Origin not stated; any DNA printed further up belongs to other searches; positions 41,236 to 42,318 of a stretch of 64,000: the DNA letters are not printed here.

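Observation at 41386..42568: Translationally coupled HipA-like phosphotransferase + DUF3037 two-gene module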

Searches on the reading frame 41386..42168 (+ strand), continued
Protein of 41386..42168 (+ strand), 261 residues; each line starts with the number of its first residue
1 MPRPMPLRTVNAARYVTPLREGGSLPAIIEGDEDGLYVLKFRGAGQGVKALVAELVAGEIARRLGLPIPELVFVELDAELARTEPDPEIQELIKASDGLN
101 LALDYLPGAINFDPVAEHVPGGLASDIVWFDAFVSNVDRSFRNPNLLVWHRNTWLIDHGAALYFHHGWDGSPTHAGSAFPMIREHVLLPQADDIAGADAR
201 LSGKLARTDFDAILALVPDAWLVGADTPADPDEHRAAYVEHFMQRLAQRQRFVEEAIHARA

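Call 90: find_related_loci(query=L081:4711-5535:+, collection=viral_contigs, flank=3000)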
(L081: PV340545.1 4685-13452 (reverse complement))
Query L081:4711-5535:+ (275 aa) in viral_contigs; peptide patterns used: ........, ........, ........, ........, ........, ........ (x = any residue, [..] = any of these).
52 stretches matched a pattern; 48 encode a relative of the query (tblastn E <= 1e-3); 47 distinct loci.
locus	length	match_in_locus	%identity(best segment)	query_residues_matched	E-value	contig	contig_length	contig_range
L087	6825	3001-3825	100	1-275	0e+0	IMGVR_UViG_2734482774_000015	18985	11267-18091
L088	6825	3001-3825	100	1-275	0e+0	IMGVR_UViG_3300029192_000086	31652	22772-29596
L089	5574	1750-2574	100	1-275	0e+0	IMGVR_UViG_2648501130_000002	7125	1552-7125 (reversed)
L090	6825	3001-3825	100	1-275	0e+0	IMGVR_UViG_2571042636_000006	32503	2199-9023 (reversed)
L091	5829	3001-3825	100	1-275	0e+0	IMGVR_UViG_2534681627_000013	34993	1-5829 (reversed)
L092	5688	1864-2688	100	1-275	0e+0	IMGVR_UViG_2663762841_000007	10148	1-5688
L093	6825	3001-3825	100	1-275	0e+0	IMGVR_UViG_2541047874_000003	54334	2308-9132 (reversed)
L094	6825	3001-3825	100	1-275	0e+0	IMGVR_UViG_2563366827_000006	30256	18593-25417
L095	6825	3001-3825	100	1-275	0e+0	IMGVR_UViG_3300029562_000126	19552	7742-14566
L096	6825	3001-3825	100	1-275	0e+0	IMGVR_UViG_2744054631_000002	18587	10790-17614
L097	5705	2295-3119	100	1-275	0e+0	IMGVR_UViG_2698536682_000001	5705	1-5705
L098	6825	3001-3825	100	1-275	0e+0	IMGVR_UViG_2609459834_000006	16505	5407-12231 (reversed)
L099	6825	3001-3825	100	1-275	0e+0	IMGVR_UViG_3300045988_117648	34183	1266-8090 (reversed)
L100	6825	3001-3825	99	1-275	0e+0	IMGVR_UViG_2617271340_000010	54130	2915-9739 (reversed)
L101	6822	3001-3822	99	1-274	0e+0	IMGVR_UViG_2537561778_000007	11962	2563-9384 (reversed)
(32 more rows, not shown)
